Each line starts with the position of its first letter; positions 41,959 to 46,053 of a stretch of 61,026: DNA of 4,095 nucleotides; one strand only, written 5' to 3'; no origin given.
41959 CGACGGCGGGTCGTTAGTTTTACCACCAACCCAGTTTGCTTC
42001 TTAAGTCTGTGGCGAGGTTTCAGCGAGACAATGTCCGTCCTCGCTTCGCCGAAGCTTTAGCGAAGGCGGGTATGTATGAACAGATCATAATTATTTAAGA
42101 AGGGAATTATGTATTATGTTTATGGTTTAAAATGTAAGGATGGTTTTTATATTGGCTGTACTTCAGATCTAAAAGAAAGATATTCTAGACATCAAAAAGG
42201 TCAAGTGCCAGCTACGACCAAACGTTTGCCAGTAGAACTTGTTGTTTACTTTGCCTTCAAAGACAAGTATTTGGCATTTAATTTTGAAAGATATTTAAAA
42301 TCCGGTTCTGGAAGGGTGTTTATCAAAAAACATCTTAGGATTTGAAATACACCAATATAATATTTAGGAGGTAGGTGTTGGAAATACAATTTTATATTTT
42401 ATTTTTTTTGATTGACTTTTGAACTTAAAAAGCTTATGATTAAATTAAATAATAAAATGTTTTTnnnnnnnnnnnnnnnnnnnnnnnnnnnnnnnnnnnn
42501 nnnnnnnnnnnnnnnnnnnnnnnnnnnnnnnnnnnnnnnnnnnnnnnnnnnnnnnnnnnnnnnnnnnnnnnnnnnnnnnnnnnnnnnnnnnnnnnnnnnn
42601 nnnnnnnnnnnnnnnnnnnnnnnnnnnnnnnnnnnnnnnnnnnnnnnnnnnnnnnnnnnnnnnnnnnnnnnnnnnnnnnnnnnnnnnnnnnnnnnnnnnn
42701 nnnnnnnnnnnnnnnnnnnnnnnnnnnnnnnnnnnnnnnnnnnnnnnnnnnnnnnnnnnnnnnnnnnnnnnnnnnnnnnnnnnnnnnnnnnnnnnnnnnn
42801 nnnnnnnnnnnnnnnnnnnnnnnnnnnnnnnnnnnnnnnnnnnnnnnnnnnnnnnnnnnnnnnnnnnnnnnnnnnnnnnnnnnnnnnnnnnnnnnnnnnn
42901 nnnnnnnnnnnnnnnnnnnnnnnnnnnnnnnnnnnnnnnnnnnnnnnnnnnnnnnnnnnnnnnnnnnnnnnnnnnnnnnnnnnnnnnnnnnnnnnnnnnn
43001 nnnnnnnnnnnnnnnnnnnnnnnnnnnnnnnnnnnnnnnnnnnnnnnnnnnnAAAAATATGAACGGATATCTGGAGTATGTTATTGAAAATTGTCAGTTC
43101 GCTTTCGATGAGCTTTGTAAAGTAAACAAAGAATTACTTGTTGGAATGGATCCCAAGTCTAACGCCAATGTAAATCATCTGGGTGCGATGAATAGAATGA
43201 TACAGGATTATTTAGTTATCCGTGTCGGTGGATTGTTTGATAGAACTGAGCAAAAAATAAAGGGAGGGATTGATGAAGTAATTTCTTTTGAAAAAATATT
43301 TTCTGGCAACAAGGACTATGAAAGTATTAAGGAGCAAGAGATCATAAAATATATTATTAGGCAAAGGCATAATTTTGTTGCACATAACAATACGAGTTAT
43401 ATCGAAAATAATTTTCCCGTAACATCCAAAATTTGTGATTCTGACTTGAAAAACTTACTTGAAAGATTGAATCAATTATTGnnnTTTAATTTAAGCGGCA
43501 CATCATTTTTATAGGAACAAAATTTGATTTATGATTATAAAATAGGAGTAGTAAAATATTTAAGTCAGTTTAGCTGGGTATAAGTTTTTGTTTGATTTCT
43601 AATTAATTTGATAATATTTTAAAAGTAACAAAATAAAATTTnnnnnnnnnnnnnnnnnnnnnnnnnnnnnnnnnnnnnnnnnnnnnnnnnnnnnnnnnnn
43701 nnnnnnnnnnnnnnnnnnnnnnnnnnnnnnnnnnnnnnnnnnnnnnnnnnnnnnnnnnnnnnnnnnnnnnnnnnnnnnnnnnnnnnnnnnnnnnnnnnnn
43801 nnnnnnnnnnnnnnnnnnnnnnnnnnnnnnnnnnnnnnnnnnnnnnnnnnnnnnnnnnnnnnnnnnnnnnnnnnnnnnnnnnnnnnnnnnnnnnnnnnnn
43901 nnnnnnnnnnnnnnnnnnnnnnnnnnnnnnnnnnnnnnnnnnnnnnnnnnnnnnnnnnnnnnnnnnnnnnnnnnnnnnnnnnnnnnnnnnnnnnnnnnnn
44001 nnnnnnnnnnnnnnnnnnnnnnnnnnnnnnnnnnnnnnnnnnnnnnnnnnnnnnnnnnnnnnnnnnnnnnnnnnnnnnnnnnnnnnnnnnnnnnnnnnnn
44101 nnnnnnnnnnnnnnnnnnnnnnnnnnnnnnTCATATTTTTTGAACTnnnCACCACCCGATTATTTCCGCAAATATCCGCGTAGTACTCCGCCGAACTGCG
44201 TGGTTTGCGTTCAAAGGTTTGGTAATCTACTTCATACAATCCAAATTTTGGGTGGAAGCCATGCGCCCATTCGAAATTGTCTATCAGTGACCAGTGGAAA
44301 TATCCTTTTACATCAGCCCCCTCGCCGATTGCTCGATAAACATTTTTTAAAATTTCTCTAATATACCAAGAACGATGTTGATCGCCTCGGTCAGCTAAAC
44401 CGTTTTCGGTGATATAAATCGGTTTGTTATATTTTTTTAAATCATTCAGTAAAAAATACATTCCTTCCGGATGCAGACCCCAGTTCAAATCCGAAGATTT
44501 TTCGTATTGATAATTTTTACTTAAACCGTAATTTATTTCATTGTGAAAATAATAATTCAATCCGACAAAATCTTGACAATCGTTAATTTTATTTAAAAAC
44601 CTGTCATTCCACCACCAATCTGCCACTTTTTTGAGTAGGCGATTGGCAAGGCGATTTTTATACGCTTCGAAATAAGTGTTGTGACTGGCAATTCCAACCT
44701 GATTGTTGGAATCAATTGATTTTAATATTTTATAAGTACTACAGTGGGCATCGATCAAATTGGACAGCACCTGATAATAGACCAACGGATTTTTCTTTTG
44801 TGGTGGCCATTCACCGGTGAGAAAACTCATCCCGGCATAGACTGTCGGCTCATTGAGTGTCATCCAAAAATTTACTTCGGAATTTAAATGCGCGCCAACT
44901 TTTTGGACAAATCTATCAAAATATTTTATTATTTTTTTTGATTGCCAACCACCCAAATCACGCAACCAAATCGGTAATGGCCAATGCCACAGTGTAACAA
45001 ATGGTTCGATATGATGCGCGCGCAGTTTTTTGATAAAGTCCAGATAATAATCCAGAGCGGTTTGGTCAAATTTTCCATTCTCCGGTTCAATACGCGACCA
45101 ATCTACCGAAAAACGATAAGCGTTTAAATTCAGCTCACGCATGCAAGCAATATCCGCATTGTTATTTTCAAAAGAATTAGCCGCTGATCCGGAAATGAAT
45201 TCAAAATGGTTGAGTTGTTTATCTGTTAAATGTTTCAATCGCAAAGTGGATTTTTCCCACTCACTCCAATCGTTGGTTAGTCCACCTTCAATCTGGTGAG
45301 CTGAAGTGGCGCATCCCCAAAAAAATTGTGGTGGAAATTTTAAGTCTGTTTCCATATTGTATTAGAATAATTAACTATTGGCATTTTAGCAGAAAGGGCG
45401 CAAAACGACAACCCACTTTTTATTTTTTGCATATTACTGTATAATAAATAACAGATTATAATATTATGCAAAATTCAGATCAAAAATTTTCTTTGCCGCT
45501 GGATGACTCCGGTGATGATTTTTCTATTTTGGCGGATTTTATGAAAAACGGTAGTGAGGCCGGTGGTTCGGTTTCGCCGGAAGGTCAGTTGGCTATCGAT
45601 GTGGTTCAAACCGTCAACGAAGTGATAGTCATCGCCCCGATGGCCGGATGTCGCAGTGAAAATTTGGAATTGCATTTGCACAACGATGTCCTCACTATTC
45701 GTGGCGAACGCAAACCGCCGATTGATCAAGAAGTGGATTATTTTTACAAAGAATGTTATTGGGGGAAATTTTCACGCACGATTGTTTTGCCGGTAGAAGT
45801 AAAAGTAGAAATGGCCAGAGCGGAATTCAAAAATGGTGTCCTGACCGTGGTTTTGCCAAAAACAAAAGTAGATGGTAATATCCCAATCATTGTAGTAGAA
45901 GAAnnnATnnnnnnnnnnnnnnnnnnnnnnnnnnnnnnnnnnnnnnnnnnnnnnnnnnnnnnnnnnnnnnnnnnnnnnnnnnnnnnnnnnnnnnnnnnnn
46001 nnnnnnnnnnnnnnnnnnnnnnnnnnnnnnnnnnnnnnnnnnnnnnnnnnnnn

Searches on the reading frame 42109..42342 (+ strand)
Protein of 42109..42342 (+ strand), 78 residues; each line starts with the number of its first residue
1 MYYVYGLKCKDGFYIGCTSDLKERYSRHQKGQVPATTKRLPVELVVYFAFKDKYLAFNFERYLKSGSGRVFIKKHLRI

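Call 85: search_protein_families(library=pfam, proteins=[window:42109-42342:+], max_evalue=0.001)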
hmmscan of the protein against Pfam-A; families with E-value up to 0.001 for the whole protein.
window:42109-42342:+ (78 aa): 1 family
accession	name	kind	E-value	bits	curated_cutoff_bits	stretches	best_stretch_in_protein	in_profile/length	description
PF01541.30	GIY-YIG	-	7.7e-11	42.6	22.6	1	1-67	1-72/78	GIY-YIG catalytic domain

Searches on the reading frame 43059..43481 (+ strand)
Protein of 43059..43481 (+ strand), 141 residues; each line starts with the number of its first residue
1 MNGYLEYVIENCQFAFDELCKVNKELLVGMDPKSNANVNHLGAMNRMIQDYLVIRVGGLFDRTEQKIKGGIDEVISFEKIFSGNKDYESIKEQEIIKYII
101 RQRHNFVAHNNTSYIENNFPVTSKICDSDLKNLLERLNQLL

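Call 85: search_protein_families(library=pfam, proteins=[window:43059-43481:+], max_evalue=0.001)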
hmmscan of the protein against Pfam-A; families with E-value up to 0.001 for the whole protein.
window:43059-43481:+ (141 aa): 1 family
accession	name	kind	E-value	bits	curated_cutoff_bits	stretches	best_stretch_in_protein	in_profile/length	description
PF18734.6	HEPN_AbiU2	-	0.00012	22.1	26.8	1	48-140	49-164/193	AbiU2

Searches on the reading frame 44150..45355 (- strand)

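Call 84: search_protein_families(library=pfam, proteins=[window:44150-45355:-], max_evalue=0.001)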
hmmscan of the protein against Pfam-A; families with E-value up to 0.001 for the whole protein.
window:44150-45355:- (402 aa): 3 families
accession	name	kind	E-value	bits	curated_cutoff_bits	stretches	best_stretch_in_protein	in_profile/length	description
PF00232.24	Glyco_hydro_1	-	4.1e-88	296.3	22.6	2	6-246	4-242/453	Glycosyl hydrolase family 1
PF00331.26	Glyco_hydro_10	-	6.3e-07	29.4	22.1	1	60-171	20-130/311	Glycosyl hydrolase family 10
PF02449.21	Glyco_hydro_42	-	3.8e-05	23.7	21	1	65-110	12-58/376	Beta-galactosidase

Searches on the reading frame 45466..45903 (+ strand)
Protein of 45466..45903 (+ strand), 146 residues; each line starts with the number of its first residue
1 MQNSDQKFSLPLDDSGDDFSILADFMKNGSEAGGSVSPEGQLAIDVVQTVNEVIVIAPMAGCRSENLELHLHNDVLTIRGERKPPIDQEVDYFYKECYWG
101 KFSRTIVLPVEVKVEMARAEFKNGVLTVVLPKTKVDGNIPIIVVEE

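Call 85: search_protein_families(library=pfam, proteins=[window:45466-45903:+], max_evalue=0.001)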
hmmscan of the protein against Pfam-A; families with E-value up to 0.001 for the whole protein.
window:45466-45903:+ (146 aa): 2 families
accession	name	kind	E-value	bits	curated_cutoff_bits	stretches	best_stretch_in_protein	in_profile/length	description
PF00011.27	HSP20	-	4.5e-15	56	20.8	1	47-136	3-91/102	Hsp20/alpha crystallin family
PF17886.7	ArsA_HSP20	-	2.8e-05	24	22.5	1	53-129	4-62/63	HSP20-like domain found in ArsA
